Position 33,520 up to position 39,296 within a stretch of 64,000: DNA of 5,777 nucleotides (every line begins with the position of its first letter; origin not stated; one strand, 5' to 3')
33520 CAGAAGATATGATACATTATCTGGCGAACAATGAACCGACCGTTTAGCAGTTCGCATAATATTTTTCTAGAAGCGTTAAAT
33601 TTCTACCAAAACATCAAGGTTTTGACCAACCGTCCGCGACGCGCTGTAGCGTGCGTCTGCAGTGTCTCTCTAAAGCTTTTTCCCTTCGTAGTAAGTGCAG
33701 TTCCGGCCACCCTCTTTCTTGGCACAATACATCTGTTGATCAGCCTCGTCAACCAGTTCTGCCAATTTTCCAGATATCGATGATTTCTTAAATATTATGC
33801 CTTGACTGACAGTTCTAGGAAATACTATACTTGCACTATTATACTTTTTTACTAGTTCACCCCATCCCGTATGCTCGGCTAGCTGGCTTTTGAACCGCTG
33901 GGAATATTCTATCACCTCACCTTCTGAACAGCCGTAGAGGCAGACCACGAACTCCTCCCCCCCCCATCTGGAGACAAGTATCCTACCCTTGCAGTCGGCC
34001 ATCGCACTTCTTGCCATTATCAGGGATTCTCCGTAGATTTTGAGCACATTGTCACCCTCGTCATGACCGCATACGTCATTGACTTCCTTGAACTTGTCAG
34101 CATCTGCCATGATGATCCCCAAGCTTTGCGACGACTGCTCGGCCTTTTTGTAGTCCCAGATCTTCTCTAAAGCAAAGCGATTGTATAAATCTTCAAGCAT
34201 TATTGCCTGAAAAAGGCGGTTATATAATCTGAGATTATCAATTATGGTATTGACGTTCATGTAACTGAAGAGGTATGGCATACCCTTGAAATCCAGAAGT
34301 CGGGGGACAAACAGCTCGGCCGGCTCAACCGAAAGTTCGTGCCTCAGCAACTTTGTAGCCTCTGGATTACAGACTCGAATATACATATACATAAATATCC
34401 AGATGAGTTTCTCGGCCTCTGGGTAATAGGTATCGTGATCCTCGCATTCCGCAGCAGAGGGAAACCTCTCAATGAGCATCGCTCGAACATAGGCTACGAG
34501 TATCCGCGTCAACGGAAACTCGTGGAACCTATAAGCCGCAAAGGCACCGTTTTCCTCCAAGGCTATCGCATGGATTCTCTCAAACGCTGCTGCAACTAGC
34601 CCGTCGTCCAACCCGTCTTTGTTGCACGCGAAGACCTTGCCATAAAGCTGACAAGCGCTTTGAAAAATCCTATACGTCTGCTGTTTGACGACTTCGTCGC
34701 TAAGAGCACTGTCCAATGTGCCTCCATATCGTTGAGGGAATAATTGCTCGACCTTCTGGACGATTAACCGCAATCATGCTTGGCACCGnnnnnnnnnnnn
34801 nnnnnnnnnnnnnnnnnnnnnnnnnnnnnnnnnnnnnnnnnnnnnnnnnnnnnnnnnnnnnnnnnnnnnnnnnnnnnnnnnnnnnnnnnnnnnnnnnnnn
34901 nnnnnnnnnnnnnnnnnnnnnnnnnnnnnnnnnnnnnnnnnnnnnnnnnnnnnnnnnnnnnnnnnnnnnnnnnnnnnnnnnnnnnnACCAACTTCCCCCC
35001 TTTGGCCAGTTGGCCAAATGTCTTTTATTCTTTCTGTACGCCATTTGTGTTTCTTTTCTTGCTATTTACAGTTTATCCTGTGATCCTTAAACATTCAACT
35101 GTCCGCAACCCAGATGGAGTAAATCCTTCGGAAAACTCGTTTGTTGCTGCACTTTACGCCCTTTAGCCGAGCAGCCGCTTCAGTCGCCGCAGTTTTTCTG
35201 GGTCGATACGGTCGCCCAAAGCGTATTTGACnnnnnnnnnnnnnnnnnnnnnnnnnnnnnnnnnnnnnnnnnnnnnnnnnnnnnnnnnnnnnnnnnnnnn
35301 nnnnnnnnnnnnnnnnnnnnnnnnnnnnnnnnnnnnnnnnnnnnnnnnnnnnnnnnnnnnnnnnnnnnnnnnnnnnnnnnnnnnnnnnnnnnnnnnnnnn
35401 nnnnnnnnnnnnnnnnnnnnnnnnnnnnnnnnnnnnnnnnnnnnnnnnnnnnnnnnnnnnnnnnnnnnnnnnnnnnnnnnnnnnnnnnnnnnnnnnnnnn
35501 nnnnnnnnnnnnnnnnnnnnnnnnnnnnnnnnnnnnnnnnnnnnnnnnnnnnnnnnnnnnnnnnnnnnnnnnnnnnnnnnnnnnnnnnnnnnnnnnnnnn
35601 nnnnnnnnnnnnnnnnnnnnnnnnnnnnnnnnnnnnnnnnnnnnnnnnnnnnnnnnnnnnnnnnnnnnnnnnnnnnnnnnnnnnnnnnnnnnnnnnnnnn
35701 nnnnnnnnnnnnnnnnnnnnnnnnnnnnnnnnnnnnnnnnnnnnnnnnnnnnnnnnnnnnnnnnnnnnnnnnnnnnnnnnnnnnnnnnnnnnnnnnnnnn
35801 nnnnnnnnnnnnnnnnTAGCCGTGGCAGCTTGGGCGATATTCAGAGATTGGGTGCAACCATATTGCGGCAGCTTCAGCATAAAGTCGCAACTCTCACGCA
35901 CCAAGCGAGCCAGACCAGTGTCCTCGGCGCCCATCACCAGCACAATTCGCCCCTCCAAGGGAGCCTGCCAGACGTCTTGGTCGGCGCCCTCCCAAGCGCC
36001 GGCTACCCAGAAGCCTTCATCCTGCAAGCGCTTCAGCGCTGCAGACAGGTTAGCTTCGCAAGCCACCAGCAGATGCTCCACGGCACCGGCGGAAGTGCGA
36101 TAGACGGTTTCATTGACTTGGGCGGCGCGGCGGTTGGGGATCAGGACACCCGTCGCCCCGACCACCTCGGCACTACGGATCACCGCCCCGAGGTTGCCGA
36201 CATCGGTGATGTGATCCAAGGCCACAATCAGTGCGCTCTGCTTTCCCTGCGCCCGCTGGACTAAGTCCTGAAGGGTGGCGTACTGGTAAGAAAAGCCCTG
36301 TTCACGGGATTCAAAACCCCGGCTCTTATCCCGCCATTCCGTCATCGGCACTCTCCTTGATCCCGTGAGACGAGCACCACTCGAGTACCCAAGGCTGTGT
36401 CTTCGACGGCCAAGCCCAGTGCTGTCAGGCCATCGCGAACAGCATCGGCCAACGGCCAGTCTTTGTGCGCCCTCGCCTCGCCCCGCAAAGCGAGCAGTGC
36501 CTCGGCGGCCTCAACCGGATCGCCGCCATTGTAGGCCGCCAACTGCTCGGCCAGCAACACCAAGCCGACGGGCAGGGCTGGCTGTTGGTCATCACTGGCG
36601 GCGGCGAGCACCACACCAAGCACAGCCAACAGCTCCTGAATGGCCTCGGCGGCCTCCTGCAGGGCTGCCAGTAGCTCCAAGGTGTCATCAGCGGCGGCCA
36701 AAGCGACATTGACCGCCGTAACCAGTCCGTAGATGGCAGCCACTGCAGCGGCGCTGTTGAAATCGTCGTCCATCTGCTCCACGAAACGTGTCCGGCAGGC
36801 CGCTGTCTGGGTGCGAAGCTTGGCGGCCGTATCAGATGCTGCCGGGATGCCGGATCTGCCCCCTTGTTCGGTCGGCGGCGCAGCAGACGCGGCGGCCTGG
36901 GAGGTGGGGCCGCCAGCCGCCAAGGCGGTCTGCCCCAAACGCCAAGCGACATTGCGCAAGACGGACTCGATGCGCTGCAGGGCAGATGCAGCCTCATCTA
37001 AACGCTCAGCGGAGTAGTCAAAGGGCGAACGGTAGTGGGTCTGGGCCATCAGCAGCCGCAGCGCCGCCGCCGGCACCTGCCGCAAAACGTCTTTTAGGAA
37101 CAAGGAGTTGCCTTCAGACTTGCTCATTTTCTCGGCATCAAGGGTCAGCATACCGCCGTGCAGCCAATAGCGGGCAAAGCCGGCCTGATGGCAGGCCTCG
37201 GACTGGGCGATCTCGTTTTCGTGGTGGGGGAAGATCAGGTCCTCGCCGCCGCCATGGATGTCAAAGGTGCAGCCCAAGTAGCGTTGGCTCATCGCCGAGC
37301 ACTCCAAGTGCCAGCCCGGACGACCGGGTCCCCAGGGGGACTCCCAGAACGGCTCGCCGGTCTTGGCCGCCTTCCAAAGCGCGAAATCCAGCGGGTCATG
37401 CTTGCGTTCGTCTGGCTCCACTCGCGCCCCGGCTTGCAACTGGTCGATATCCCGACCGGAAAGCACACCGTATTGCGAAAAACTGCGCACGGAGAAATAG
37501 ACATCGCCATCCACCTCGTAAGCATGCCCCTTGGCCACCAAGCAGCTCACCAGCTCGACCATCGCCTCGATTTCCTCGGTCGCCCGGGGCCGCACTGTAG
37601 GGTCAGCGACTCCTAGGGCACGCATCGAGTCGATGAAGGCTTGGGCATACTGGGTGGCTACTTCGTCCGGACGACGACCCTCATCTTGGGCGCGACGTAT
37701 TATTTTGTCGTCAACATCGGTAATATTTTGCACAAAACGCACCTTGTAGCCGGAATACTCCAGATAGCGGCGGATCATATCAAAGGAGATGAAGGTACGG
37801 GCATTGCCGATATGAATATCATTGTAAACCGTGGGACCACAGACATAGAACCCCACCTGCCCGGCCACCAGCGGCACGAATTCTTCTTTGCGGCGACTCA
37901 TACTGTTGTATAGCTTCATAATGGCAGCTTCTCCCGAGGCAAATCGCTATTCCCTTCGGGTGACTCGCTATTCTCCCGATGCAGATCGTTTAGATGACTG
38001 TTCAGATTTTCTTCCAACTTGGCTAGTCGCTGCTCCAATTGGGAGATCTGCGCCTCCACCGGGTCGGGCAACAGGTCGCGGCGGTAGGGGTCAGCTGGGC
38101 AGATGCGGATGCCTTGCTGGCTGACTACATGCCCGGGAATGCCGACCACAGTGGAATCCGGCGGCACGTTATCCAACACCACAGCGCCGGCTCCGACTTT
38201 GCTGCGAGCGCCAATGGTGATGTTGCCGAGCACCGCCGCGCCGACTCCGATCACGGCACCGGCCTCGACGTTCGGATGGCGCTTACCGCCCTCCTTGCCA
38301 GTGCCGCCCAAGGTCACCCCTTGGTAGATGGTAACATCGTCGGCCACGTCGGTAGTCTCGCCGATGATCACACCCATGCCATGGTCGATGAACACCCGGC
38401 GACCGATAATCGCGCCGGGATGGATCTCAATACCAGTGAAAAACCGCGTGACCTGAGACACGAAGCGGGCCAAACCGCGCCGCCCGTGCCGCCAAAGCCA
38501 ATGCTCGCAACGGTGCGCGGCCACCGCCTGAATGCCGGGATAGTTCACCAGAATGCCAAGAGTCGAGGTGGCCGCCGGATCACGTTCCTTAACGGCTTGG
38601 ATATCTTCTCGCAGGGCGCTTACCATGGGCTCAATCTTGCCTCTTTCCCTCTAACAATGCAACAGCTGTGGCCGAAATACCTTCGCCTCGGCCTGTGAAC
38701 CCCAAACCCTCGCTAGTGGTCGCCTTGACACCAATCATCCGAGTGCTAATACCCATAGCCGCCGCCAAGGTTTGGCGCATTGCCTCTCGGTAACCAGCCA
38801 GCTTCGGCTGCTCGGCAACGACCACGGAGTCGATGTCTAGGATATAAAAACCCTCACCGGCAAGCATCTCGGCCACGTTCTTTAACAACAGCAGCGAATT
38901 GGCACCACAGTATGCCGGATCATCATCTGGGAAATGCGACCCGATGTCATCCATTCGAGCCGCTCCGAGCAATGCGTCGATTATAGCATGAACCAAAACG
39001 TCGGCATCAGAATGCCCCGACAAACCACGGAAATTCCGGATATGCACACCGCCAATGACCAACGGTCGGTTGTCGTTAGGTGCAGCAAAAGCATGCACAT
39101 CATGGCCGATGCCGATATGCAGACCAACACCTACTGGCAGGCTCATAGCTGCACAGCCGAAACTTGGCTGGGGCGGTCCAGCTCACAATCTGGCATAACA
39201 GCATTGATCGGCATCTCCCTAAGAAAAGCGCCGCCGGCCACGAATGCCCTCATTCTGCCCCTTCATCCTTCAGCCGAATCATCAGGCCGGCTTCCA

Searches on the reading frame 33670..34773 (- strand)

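Call 6: search_protein_families(library=pfam, proteins=[window:33670-34773:-], max_evalue=0.001)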
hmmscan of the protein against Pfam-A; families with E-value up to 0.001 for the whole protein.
window:33670-34773:- (367 aa): 1 family
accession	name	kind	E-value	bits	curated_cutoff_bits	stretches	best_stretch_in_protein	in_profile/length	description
PF00990.26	GGDEF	-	7.3e-23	81.5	23.8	1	195-356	8-159/161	Diguanylate cyclase, GGDEF domain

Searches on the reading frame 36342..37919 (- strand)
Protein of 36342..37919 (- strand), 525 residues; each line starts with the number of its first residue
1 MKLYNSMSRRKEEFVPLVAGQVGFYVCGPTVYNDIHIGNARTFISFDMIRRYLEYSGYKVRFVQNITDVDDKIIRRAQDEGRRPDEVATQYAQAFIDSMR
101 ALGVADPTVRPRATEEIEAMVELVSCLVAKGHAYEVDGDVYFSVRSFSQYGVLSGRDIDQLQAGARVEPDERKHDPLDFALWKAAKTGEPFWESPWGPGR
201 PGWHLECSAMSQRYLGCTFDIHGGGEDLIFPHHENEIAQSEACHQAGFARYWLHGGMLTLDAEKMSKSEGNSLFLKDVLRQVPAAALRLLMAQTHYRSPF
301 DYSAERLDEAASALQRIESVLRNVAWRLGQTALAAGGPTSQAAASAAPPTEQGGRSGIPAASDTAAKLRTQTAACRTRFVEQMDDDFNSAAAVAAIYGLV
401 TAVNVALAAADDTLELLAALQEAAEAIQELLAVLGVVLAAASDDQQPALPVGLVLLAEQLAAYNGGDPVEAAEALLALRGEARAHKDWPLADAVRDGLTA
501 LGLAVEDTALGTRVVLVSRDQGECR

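Call 57: list_cluster_members(proteins=[window:36342-37919:-, window:27815-29800:-, window:20990-22909:-, window:24282-27749:-])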
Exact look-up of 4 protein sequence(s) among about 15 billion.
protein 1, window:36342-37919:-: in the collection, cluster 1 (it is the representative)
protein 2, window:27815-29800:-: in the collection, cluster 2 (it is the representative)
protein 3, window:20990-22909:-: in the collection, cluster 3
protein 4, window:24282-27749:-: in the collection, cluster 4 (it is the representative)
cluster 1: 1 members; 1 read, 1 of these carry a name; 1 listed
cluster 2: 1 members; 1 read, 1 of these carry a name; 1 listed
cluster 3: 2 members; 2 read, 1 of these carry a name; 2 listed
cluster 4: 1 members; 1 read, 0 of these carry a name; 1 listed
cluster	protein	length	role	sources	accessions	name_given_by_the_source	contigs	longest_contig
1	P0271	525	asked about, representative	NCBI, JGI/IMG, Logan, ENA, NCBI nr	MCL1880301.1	MAG: cysteine--tRNA ligase [Actinomycetia bacterium] | cysteine--tRNA ligase [Actinomycetes bacterium]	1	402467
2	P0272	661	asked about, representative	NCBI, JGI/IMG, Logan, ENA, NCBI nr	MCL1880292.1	MAG: anaerobic carbon-monoxide dehydrogenase catalytic subunit [Actinomycetia bacterium] | anaerobic carbon-monoxide dehydrogenase catalytic subunit [Actinomycetes bacterium]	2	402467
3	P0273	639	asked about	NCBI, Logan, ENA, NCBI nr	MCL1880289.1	MAG: ASKHA domain-containing protein [Actinomycetia bacterium] | ASKHA domain-containing protein [Actinomycetes bacterium]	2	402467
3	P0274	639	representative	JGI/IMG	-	-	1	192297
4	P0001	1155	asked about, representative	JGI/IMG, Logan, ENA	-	-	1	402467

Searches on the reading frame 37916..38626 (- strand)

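Call 59: search_protein_families(library=pfam, proteins=[window:37916-38626:-], max_evalue=0.00001)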
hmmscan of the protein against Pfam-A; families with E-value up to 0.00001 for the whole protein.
window:37916-38626:- (236 aa): 1 family
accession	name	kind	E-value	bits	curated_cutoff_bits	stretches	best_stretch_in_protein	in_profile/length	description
PF00132.30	Hexapep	-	1.3e-08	34.6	27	0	118-150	2-34/36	Bacterial transferase hexapeptide (six repeats)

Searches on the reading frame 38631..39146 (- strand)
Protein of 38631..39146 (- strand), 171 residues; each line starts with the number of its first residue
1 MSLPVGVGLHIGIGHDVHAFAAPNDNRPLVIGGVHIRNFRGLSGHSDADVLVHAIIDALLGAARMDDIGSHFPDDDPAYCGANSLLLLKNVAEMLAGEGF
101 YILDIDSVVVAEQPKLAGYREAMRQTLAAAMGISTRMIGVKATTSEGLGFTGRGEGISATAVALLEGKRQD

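Call 59: search_protein_families(library=pfam, proteins=[window:38631-39146:-], max_evalue=0.00001)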
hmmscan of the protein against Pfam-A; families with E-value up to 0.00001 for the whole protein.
window:38631-39146:- (171 aa): 1 family
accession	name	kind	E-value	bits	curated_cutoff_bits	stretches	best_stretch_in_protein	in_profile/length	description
PF02542.21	YgbB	-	6.7e-60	202.3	26.7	1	10-165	2-154/155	YgbB family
